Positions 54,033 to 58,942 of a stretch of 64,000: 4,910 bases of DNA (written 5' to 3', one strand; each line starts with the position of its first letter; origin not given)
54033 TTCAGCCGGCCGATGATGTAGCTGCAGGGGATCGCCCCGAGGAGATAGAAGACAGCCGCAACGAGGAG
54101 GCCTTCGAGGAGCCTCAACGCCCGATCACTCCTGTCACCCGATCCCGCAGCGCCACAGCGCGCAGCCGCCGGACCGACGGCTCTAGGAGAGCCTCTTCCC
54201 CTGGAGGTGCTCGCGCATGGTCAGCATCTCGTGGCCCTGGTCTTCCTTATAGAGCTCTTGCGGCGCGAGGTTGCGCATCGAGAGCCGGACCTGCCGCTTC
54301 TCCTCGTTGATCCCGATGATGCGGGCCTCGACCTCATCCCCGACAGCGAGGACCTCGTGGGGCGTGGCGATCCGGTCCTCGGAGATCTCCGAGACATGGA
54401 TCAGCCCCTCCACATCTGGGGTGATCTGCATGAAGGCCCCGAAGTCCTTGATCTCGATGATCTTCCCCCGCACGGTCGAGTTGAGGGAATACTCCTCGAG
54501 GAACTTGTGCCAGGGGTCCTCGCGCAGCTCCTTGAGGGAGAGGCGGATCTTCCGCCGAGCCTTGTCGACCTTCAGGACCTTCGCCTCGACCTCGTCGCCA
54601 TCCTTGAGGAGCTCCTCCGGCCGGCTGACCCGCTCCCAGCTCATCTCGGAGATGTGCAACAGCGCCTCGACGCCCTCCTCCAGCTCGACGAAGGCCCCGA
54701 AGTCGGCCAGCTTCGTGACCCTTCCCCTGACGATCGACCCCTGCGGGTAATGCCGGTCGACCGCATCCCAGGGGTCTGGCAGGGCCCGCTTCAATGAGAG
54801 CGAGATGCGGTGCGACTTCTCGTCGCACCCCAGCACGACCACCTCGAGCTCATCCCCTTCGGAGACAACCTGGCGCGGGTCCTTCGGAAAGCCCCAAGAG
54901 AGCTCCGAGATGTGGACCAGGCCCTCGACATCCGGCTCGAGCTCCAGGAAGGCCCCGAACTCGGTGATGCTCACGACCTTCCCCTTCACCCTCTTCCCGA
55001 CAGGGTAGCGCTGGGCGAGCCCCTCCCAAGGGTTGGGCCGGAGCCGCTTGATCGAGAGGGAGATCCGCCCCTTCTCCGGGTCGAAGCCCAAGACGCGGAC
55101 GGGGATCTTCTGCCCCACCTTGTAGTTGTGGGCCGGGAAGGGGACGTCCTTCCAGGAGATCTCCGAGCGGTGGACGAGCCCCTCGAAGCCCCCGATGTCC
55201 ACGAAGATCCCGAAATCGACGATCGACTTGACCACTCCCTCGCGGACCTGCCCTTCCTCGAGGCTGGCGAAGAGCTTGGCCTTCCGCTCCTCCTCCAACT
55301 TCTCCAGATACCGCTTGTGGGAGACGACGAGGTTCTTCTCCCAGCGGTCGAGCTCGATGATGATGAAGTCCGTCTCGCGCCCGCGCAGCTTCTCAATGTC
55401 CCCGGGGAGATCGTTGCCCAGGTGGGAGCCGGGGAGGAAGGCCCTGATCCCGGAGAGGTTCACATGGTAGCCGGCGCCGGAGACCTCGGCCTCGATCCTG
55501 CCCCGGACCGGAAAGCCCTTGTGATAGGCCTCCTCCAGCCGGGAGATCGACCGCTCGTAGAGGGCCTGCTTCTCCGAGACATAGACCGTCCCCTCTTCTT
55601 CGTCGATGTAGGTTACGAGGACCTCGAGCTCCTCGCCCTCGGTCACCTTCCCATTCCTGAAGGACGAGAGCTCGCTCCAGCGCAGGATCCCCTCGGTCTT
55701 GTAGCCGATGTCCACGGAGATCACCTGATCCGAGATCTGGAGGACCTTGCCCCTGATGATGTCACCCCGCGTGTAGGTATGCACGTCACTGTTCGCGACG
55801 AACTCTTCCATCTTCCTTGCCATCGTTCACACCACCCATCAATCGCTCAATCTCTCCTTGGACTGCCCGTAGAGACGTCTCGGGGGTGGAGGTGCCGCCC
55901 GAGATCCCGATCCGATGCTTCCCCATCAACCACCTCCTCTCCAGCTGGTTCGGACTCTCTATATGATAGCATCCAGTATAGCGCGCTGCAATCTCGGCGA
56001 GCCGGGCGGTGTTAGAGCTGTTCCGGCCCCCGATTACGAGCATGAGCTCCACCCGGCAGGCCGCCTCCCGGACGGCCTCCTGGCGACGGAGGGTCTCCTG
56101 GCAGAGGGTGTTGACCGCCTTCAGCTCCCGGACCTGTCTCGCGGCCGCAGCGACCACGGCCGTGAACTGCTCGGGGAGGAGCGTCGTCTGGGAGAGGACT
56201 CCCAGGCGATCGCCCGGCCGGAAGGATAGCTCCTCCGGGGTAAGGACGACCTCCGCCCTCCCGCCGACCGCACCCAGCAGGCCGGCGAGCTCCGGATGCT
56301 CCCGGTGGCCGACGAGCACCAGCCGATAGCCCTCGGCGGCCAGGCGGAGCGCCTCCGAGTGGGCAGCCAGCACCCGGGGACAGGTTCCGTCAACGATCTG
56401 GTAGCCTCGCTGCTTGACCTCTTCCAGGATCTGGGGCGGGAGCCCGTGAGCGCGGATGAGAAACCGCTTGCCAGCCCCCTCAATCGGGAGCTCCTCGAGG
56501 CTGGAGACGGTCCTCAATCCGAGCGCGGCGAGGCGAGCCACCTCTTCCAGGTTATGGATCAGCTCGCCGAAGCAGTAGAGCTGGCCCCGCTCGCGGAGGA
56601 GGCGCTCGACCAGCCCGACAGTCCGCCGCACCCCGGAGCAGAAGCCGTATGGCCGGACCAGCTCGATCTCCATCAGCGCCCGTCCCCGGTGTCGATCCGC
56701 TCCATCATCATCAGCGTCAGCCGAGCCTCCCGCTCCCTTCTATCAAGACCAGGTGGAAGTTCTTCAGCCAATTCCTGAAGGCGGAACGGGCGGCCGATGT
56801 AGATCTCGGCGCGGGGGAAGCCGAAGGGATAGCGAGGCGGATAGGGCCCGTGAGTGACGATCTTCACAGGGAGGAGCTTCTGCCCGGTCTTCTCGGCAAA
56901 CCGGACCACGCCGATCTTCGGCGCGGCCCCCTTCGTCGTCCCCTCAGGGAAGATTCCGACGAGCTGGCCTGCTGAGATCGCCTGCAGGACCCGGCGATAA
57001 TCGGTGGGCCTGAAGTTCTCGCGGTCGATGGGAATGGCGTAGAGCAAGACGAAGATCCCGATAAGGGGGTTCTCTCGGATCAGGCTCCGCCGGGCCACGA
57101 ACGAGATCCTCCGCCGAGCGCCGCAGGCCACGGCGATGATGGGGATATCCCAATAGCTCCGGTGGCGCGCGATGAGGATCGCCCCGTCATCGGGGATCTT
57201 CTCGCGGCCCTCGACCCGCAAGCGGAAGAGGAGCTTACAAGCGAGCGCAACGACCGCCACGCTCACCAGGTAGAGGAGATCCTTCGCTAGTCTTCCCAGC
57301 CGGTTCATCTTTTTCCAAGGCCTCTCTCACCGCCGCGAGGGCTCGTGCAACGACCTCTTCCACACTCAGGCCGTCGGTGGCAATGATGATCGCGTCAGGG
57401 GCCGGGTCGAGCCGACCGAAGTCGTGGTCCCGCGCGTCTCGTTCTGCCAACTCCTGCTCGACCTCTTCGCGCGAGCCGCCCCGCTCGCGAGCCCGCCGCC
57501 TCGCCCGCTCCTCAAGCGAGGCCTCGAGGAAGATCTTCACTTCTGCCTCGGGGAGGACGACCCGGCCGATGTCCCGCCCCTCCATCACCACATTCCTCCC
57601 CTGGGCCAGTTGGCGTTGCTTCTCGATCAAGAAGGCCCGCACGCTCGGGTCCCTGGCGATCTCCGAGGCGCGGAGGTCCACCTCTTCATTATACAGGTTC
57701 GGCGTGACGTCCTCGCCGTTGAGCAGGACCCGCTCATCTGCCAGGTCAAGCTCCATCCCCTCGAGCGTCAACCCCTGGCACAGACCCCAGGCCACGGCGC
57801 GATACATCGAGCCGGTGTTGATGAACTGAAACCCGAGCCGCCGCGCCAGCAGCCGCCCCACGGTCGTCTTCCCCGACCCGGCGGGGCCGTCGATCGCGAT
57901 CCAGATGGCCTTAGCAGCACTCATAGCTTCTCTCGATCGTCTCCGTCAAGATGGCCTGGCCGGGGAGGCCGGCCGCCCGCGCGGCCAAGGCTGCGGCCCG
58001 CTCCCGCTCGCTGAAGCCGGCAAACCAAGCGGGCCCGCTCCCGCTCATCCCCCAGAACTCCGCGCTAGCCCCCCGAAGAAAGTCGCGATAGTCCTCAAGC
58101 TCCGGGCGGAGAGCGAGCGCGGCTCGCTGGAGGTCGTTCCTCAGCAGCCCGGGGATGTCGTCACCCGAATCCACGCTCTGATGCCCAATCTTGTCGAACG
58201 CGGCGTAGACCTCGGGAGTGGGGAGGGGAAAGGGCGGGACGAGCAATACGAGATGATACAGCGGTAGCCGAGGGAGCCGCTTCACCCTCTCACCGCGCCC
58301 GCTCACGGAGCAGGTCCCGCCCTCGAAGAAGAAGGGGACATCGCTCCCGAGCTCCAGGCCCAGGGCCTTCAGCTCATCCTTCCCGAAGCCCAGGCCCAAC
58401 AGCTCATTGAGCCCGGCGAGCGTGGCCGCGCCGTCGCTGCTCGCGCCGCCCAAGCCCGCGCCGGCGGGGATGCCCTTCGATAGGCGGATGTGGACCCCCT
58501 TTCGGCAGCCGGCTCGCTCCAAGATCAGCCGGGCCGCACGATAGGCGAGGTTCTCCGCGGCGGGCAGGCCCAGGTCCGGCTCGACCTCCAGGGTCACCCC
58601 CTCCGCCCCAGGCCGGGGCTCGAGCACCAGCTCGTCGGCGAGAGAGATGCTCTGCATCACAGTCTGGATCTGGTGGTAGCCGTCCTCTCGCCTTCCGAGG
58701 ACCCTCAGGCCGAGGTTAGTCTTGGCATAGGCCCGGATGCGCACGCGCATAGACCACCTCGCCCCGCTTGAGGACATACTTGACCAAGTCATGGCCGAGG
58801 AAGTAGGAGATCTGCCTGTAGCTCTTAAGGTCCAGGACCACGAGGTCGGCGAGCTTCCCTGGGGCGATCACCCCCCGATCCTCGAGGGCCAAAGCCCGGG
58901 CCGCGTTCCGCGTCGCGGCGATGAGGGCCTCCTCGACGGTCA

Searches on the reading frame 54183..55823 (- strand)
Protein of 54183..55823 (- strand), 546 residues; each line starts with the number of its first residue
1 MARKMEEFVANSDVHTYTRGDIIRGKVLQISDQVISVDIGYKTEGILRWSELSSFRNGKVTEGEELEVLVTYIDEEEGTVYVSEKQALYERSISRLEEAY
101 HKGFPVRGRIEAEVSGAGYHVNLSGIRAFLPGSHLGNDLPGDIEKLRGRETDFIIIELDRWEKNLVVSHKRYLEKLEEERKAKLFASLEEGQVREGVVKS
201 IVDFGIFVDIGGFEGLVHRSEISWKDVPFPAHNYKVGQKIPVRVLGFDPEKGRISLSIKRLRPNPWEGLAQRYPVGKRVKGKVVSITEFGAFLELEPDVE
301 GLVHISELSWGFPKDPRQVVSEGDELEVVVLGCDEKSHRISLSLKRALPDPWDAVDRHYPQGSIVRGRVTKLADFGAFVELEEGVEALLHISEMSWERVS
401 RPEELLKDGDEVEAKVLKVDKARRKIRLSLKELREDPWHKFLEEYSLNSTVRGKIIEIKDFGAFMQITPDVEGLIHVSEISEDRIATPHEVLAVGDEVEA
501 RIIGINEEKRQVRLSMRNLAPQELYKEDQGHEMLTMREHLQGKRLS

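Call 69: search_protein_families(library=pfam, proteins=[window:54183-55823:-], max_evalue=0.00001)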
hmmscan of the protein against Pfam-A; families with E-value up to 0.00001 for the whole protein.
window:54183-55823:- (546 aa): 7 families
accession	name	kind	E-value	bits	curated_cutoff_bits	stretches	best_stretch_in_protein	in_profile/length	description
PF00575.29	S1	-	9.3e-99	324.4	22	5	188-259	2-74/74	S1 RNA binding domain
PF23459.1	S1_RRP5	-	4.7e-35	120.4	27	3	361-430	3-72/72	RRP5 S1 domain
PF13509.12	S1_2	-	7e-14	52.1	21.8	0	362-397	2-36/61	S1 domain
PF21710.3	Spt6_S1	-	5.3e-13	49.5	27.5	0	361-432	16-88/91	Spt6, S1/OB domain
PF24685.1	OB_RRP5_4th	-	3.8e-11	43.3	31.5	0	215-252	39-76/92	RRP5 OB-fold domain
PF21543.3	CvfB_2nd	-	5.5e-07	29.9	27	0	447-517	13-75/76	Virulence regulatory factor CvfB, second domain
PF18614.7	RNase_II_C_S1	-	8.7e-07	29.1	26.6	0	234-257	34-57/59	RNase II-type exonuclease C-terminal S1 domain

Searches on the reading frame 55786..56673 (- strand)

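Call 70: search_protein_families(library=pfam, proteins=[window:55786-56673:-], max_evalue=0.00001)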
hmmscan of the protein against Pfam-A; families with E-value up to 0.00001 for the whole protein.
window:55786-56673:- (295 aa): 1 family
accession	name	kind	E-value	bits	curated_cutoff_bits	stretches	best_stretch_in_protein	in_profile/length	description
PF02401.23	LYTB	-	2.9e-76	256.7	24.5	1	3-275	1-266/267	LytB protein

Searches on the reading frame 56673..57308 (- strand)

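Call 70: search_protein_families(library=pfam, proteins=[window:56673-57308:-], max_evalue=0.00001)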
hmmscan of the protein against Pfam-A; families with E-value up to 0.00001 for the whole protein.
window:56673-57308:- (211 aa): 1 family
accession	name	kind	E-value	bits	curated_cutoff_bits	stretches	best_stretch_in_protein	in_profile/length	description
PF01553.26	Acyltransferase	-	2.5e-18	66.6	23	1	29-150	1-131/132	Acyltransferase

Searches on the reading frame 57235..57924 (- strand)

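Call 70: search_protein_families(library=pfam, proteins=[window:57235-57924:-], max_evalue=0.00001)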
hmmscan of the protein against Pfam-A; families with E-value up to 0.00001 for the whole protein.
window:57235-57924:- (229 aa): 5 families
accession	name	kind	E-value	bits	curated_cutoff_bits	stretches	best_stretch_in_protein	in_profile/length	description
PF02224.24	Cytidylate_kin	-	8.5e-57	192.7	26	1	9-200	1-210/211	Cytidylate kinase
PF13189.12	Cytidylate_kin2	-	1.5e-15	58.3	28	1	9-169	2-153/176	Cytidylate kinase-like family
PF13238.12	AAA_18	-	1.6e-09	38.8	29.4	1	9-155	1-118/128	AAA domain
PF13207.12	AAA_17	-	1.2e-08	35.7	27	1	13-156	2-131/136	AAA domain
PF01202.28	SKI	-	2.5e-06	28.1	22.1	0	16-37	2-23/159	Shikimate kinase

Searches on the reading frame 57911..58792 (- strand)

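Call 70: search_protein_families(library=pfam, proteins=[window:57911-58792:-], max_evalue=0.00001)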
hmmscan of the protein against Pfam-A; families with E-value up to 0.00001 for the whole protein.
window:57911-58792:- (293 aa): 1 family
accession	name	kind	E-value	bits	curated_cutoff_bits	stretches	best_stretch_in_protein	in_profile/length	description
PF00288.32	GHMP_kinases_N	-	4.3e-17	62.5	22.3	1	81-159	1-87/87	GHMP kinases N terminal domain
